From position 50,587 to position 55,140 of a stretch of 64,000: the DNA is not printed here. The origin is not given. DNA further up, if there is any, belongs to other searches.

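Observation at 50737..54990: PKS module KS-DH-KR-ACP with no acyltransferase domain (trans-AT type), and no AT gene in the window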

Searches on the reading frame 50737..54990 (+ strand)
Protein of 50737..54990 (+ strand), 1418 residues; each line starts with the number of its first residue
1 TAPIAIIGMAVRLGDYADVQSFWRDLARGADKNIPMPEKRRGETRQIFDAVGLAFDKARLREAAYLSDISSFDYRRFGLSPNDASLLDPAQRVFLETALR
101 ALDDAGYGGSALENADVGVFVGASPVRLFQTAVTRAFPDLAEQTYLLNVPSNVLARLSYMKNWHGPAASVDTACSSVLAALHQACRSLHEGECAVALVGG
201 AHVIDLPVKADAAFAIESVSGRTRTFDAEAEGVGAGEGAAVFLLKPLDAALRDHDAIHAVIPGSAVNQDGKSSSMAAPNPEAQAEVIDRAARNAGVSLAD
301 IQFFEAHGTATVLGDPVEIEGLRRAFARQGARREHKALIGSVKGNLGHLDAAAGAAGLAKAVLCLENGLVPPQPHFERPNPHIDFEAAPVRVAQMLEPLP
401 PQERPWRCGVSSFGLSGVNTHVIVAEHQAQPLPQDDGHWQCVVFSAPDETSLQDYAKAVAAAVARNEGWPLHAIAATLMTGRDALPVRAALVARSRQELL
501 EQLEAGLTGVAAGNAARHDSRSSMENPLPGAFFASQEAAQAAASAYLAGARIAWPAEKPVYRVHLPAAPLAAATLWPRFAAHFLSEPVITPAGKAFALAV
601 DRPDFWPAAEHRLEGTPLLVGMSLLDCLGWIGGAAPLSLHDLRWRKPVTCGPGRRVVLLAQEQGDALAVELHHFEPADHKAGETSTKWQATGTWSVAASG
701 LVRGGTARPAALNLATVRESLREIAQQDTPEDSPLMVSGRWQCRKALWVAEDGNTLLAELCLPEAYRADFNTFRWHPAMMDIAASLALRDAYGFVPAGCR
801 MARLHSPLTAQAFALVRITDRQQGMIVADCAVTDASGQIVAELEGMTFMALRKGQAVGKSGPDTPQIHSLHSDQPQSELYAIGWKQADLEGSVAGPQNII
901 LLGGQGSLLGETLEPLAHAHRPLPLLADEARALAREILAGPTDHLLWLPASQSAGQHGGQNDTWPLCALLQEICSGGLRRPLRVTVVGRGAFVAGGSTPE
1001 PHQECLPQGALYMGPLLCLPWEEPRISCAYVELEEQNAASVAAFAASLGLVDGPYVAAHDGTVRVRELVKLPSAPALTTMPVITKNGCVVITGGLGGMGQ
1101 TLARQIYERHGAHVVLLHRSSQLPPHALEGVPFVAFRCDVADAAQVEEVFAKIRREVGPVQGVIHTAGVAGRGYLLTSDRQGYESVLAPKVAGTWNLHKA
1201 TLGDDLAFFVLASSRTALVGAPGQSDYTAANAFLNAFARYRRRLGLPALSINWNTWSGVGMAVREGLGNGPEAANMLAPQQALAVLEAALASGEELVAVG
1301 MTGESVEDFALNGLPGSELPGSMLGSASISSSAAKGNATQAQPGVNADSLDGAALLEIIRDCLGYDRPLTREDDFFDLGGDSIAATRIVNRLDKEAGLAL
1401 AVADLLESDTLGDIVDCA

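Call 11: find_homologous_proteins(query=window:50737-54990:+, max_evalue=1e-10)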
Query window:50737-54990:+ (1418 aa): 5624 proteins with E <= 1e-10 among 8000 candidates; the best 120 are listed.
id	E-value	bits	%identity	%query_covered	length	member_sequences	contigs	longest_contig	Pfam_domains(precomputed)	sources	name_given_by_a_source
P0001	0.0e+0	2187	91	76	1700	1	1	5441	PF08659.17,PF00668.26,PF22336.3,PF22621.3,PF00550.32,PF13561.13,PF14765.13,PF00106.32,PF16197.12,PF01370.28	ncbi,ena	-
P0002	0.0e+0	1825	94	61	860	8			PF22336.3,PF00109.33,PF22621.3,PF14765.13,PF02801.29,PF16197.12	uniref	uniref:beta-ketoacyl synthase N-terminal-like domain-containing protein n=1 Tax=Desulfovibrio sp. Ta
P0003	0.0e+0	1553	56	100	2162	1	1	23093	PF08659.17,PF22336.3,PF00109.33,PF22621.3,PF00550.32,PF13561.13,PF13193.13,PF16197.12,PF00668.26,PF14765.13,PF00106.32,PF02801.29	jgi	jgi:3-oxoacyl-(acyl-carrier-protein) synthase/acyl carrier protein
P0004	0.0e+0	1485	53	100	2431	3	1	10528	PF08659.17,PF22336.3,PF00109.33,PF22621.3,PF00550.32,PF13561.13,PF00501.35,PF13193.13,PF16197.12,PF00668.26,PF14765.13,PF00106.32,PF02801.29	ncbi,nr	ncbi:MAG: amino acid adenylation domain-containing protein [Proteobacteria bacterium]|nr:amino acid 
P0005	0.0e+0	1296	59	75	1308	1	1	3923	PF22336.3,PF00109.33,PF22621.3,PF00550.32,PF14765.13,PF13193.13,PF02801.29,PF16197.12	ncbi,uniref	ncbi:MAG TPA: beta-ketoacyl synthase N-terminal-like domain-containing protein, partial [Humidesulfo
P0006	0.0e+0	1200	50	89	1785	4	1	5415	PF08659.17,PF00668.26,PF22336.3,PF00109.33,PF22621.3,PF00550.32,PF13561.13,PF14765.13,PF00106.32,PF02801.29,PF16197.12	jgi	jgi:NAD(P)-dependent dehydrogenase (short-subunit alcohol dehydrogenase family)/acyl carrier protein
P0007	0.0e+0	1081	53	71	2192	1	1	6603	PF00668.26,PF22336.3,PF00109.33,PF22621.3,PF00550.32,PF14765.13,PF00108.30,PF00501.35,PF13193.13,PF02801.29,PF16197.12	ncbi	ncbi:MAG: amino acid adenylation domain-containing protein, partial [Halodesulfovibrio sp.]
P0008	0.0e+0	1013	42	31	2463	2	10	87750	PF08659.17,PF00109.33,PF00550.32,PF13561.13,PF00108.30,PF00106.32,PF02801.29,PF16197.12,PF01370.28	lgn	-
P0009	2.3e-267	909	41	36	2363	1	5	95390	PF08659.17,PF22336.3,PF00109.33,PF22621.3,PF00550.32,PF14399.13,PF00108.30,PF00106.32,PF02801.29,PF16197.12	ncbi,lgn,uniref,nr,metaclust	ncbi:Beta-ketoacyl synthase [Paenibacillus curdlanolyticus YK9]|uniref:Beta-ketoacyl synthase n=1 Ta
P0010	9.1e-266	903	41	41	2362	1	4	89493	PF08659.17,PF22336.3,PF00109.33,PF22621.3,PF00550.32,PF14399.13,PF00108.30,PF00106.32,PF02801.29,PF16197.12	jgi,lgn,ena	-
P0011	1.5e-265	903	41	41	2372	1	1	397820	PF08659.17,PF22336.3,PF00109.33,PF22621.3,PF00550.32,PF00108.30,PF00106.32,PF02801.29,PF16197.12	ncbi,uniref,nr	ncbi:SDR family NAD(P)-dependent oxidoreductase [Paenibacillus kobensis]|uniref:SDR family NAD(P)-de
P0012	6.6e-263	894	36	45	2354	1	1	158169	PF08659.17,PF22336.3,PF00109.33,PF22621.3,PF00550.32,PF14399.13,PF00108.30,PF00106.32,PF02801.29,PF16197.12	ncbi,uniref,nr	ncbi:SDR family NAD(P)-dependent oxidoreductase [Paenibacillus sp. MMS18-CY102]|uniref:SDR family NA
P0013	8.3e-254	864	32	43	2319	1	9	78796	PF08659.17,PF22336.3,PF00109.33,PF16363.12,PF22621.3,PF00550.32,PF13561.13,PF00108.30,PF23297.2,PF16197.12,PF01370.28,PF01073.26,PF00106.32,PF02801.29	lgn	-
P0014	7.4e-253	860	40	37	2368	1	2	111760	PF08659.17,PF22336.3,PF00109.33,PF22621.3,PF00550.32,PF13561.13,PF00108.30,PF00106.32,PF02801.29,PF16197.12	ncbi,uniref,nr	ncbi:SDR family NAD(P)-dependent oxidoreductase [Paenibacillus xylaniclasticus]|uniref:SDR family NA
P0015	9.3e-252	857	38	40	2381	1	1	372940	PF08659.17,PF22336.3,PF00109.33,PF22621.3,PF00550.32,PF13561.13,PF00108.30,PF00106.32,PF02801.29,PF16197.12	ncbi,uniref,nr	ncbi:SDR family NAD(P)-dependent oxidoreductase [Cohnella sp. CFH 77786]|uniref:SDR family NAD(P)-de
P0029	2.0e-211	723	38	99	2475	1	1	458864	PF08659.17,PF00668.26,PF22336.3,PF00109.33,PF22621.3,PF00550.32,PF13561.13,PF00501.35,PF00106.32,PF02801.29,PF16197.12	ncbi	-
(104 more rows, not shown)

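Call 14: find_encoding_contigs(protein=P0029, flank=10000, max_places=3)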
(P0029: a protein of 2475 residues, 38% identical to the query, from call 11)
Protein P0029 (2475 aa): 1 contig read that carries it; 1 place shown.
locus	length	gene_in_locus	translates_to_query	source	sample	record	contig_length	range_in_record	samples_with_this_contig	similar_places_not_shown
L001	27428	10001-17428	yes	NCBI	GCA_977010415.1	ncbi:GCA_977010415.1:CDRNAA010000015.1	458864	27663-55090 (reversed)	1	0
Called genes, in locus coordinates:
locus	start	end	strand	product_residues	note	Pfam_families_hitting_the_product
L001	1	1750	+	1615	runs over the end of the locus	PF00501:AMP-binding, PF13193:AMP-binding_C (faint), PF00550:PP-binding, PF00109:ketoacyl-synt, PF02801:Ketoacyl-synt_C, PF16197:KAsynt_C_assoc, PF00698:Acyl_transf_1, PF00550:PP-binding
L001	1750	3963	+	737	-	PF18563:TubC_N, PF00668:Condensation, PF00550:PP-binding, PF00668:Condensation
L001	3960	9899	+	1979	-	PF00668:Condensation, PF00501:AMP-binding, PF13193:AMP-binding_C (weak), PF00550:PP-binding, PF00668:Condensation, PF00501:AMP-binding, PF13193:AMP-binding_C, PF00550:PP-binding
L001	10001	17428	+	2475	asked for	PF00109:ketoacyl-synt, PF02801:Ketoacyl-synt_C, PF22336:RhiE-like_linker, PF00106:adh_short, PF08659:KR, PF00550:PP-binding, PF00668:Condensation, PF00501:AMP-binding, +3 more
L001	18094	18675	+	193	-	PF00668:Condensation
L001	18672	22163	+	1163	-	PF00501:AMP-binding, PF13489:Methyltransf_23, PF08241:Methyltransf_11, PF08242:Methyltransf_12, PF13649:Methyltransf_25, PF00501:AMP-binding, PF13193:AMP-binding_C, PF00550:PP-binding, +2 more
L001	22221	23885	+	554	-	PF00005:ABC_tran, PF13304:AAA_21 (faint)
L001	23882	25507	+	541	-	PF00005:ABC_tran, PF13304:AAA_21 (faint)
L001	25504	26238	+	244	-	PF00975:Thioesterase, PF12697:Abhydrolase_6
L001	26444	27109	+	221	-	PF05128:DUF697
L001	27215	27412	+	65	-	-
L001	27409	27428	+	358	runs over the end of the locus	PF01145:Band_7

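Call 15: find_encoding_contigs(protein=P0003, flank=10000, max_places=3)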
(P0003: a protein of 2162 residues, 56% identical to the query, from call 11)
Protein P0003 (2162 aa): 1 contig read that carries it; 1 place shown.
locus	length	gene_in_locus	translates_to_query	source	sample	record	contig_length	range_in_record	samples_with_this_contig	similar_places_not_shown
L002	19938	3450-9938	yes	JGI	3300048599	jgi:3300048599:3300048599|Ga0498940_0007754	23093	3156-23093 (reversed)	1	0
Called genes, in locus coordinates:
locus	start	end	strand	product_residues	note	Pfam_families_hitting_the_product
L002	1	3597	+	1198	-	?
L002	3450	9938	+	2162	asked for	PF00109:ketoacyl-synt, PF02801:Ketoacyl-synt_C, PF16197:KAsynt_C_assoc, PF22336:RhiE-like_linker, PF22621:CurL-like_PKS_C, PF14765:PS-DH, PF00106:adh_short, PF08659:KR, +5 more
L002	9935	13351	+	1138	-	PF00501:AMP-binding, PF05175:MTS, PF13489:Methyltransf_23, PF08241:Methyltransf_11, PF08242:Methyltransf_12, PF13649:Methyltransf_25, PF00501:AMP-binding, PF00550:PP-binding, +4 more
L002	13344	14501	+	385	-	PF00144:Beta-lactamase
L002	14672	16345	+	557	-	PF00005:ABC_tran, PF13304:AAA_21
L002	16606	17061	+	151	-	PF05128:DUF697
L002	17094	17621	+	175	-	-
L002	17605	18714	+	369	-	PF01145:Band_7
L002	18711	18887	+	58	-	-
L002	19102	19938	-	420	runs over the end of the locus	PF04392:ABC_sub_bind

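Call 21: find_related_loci(query=window:50737-54990:+, collection=genome_contigs, flank=10000)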
Query window:50737-54990:+ (1418 aa) in genome_contigs; peptide patterns used: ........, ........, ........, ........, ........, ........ (x = any residue, [..] = any of these).
26 stretches matched a pattern; 13 encode a relative of the query (tblastn E <= 1e-3); 12 distinct loci.
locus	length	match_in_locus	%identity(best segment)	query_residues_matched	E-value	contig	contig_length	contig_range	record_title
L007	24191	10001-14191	93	1-1418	0e+0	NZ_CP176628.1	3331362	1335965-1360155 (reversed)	Desulfovibrio desulfuricans strain SFAD67 chromosome, complete genome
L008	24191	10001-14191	92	1-1418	0e+0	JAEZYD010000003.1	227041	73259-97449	MAG: Proteobacteria bacterium isolate OH_PFB_223 k127_320814, whole genome shotgun sequence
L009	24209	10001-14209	91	1-1418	0e+0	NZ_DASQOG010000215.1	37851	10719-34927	MAG: Desulfovibrio sp. isolate SMAG_U10797 k141_47115, whole genome shotgun sequence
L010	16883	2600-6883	72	1-1418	0e+0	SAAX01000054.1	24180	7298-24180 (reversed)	MAG: Deltaproteobacteria bacterium isolate INTA.CYC.066 contig-100_1619, whole genome shotgun sequence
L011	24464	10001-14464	74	1-1418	0e+0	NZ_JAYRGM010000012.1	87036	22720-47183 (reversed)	MAG: Desulfovibrio sp. isolate SZ_szas22bin.16 NODE_216_length_87036_cov_3.68154, whole genome shotgun sequence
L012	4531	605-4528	72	1-1305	0e+0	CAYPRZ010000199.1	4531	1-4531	MAG TPA_asm: uncultured Desulfovibrio sp. isolate binchicken_co66_189 genome assembly, contig: NODE_26634_length_4531_co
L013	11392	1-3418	87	257-1418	0e+0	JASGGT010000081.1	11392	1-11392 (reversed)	MAG: Desulfovibrio sp. isolate 5H096 JMF-2111-06-0005.hyb.bin.96_80, whole genome shotgun sequence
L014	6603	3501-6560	53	1-1005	0e+0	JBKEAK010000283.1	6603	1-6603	MAG: Halodesulfovibrio sp. isolate VLC_100 k251_3811881, whole genome shotgun sequence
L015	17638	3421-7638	40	3-1413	0e+0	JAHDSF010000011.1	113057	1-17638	MAG: Rhodospirillales bacterium isolate SV3-B17.1 k141_111603, whole genome shotgun sequence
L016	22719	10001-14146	36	4-1411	0e+0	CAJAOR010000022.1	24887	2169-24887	MAG: uncultured Chlorobiaceae bacterium isolate E-4_bin-046 genome assembly, contig: bin-046:022/258, whole genome shotg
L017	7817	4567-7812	37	4-1124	3e-150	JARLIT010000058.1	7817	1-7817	MAG: Ancalomicrobiaceae bacterium isolate MAG_BA230 MetaBAT2_Bin_230_sub_Anoxic_k141_180656, whole genome shotgun sequen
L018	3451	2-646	75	1195-1418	1e-86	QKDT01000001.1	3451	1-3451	MAG: Desulfovibrio desulfuricans isolate SZUA-457 scaffold_157329, whole genome shotgun sequence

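Call 42: search_protein_families(library=ncbifam, proteins=[window:50737-54990:+], max_evalue=0.001)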
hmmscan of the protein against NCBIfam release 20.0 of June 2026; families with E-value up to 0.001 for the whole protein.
window:50737-54990:+ (1418 aa): 128 families (the best 25 are shown)
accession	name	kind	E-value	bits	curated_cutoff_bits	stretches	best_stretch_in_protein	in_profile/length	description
NF045894.1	PKS_plus_SDR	equivalog_domain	1.4e-187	626.1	1740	2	3-521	2-527/1515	type I polyketide synthase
NF041183.1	Pks2_ls1_myc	equivalog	1.6e-126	423.2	2400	3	2-519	2-524/2086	sulfolipid-1 biosynthesis phthioceranic/hydroxyphthioceranic acid synthase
NF040607.1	mycolic_Pks13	equivalog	2.7e-112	376.5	2100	1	3-497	102-592/1680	polyketide synthase Pks13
TIGR02813.1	omega_3_PfaA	subfamily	3.3e-73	246.4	1010.1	3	163-517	195-560/2582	polyketide-type polyunsaturated fatty acid synthase PfaA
NF053555.1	prodigi_MBC_PigJ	equivalog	2.3e-40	138.6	900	1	169-425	508-757/759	prodigiosin MBC biosynthesis protein PigJ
TIGR03150.1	fabF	equivalog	3.7e-34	118.1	493.75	1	65-392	47-382/407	beta-ketoacyl-ACP synthase II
NF005589.0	PRK07314.1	subfamily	4.1e-31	108.1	387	1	67-391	52-384/413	beta-ketoacyl-ACP synthase II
NF058662.1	cispenta_AmcF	equivalog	7.4e-29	100.9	325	1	166-387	121-338/369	cispentacin biosynthesis acyltransferase subunit AmcF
NF004970.0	PRK06333.1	subfamily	6.8e-28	97.7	525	1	155-425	154-420/424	beta-ketoacyl-ACP synthase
NF006618.0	PRK09185.1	subfamily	1.4e-26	93.5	407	1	149-424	136-390/394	beta-ketoacyl-ACP synthase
NF005490.0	PRK07103.1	equivalog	2.8e-26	92.5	445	1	3-425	5-411/414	polyketide beta-ketoacyl:acyl carrier protein synthase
NF006434.0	PRK08722.1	equivalog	1.4e-24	86.8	759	1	72-422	57-409/414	beta-ketoacyl-ACP synthase II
NF037940.1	PKS_MbtD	equivalog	1.8e-24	85.9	1150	1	1076-1416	644-973/978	mycobactin polyketide synthase MbtD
NF005916.1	PRK07910.1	equivalog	2.7e-23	82.6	560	1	134-387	134-386/418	KasA/KasB family beta-ketoacyl-ACP synthase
NF004618.0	PRK05952.1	equivalog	2.9e-23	82.4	455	1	145-389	118-356/384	beta-ketoacyl-ACP synthase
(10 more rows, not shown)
